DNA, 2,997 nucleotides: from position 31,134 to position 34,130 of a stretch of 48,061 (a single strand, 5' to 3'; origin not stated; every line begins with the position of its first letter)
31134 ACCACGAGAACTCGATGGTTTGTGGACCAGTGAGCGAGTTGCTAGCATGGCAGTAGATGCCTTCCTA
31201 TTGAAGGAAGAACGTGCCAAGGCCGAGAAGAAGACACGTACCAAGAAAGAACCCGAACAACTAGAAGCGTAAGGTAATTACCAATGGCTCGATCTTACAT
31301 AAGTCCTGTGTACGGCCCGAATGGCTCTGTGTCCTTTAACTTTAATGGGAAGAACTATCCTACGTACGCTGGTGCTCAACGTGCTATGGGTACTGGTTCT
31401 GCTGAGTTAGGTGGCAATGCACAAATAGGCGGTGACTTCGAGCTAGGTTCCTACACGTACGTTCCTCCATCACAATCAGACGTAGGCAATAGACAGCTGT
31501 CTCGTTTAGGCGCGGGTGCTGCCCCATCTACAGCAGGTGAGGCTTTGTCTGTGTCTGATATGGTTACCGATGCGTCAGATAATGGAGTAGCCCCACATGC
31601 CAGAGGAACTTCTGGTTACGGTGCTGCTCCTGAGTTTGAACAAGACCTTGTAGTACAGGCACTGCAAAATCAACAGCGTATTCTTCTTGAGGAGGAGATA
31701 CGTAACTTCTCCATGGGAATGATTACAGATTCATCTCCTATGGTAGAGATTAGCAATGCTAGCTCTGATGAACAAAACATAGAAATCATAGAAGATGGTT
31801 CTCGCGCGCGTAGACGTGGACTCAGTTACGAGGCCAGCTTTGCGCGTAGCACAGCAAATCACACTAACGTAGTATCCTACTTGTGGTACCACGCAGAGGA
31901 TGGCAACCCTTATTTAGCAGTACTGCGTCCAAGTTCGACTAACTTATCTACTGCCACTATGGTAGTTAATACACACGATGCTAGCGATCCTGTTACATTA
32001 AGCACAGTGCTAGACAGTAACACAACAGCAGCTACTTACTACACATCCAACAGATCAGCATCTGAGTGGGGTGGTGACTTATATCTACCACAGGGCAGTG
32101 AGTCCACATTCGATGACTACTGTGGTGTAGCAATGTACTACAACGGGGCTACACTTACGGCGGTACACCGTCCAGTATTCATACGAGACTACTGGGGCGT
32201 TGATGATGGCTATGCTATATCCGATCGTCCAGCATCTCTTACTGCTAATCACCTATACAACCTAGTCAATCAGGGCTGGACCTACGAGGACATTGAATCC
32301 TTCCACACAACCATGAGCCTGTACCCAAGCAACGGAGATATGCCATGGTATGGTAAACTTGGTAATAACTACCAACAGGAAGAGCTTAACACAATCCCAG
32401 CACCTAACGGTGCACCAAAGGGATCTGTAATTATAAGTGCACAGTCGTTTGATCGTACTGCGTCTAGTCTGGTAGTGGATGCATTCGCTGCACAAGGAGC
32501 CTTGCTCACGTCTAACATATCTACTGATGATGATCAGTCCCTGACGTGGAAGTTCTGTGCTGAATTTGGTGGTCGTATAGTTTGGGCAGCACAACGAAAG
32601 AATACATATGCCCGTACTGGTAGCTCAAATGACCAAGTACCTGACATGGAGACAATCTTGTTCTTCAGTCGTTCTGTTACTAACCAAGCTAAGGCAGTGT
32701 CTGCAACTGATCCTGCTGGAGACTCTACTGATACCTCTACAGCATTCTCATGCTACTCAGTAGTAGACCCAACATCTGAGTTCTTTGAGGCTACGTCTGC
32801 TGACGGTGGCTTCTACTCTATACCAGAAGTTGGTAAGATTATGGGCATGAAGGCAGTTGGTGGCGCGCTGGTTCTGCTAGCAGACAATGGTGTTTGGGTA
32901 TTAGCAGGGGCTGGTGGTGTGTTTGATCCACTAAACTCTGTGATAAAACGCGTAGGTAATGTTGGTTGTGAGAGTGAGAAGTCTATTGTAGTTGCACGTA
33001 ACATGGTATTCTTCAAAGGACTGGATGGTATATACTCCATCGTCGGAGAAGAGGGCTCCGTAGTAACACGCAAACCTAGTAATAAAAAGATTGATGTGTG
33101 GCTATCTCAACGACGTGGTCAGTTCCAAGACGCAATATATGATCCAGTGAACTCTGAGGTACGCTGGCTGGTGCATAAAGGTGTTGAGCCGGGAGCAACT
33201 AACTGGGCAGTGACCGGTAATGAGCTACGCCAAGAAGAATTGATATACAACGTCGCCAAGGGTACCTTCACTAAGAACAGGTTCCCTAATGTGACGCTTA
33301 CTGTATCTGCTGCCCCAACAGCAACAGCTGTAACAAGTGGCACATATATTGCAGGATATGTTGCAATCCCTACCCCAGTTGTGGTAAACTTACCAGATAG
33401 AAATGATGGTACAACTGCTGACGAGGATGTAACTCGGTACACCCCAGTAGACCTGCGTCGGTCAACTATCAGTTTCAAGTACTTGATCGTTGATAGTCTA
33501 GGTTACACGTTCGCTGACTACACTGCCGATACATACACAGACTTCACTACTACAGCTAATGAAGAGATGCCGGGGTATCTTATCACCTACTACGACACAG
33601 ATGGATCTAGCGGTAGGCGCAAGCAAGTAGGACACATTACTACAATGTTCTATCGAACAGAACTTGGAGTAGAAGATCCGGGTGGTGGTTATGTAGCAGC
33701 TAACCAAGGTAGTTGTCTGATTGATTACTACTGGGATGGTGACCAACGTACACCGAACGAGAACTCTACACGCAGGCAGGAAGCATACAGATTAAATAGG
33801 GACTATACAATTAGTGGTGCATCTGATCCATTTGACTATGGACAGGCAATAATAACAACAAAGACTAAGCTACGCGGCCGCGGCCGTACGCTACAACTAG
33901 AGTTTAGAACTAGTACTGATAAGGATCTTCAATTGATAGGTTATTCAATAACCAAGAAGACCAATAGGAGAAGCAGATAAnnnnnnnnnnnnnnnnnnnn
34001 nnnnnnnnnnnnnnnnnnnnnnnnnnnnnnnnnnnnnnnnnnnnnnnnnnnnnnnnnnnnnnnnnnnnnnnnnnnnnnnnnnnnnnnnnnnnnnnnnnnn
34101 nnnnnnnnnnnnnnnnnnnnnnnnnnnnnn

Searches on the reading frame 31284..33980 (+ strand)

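Call 93: search_protein_families(library=phrogs, proteins=[window:31284-33980:+], max_evalue=0.00001)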
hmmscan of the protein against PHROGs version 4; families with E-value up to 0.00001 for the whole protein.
window:31284-33980:+ (898 aa): 2 families
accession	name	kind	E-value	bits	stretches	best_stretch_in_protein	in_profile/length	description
phrog_8094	-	tail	1.8e-82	278.5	1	137-894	8-766/769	tail appendage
phrog_3287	-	head and packaging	8.1e-12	45.7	1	493-826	180-457/524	virion structural protein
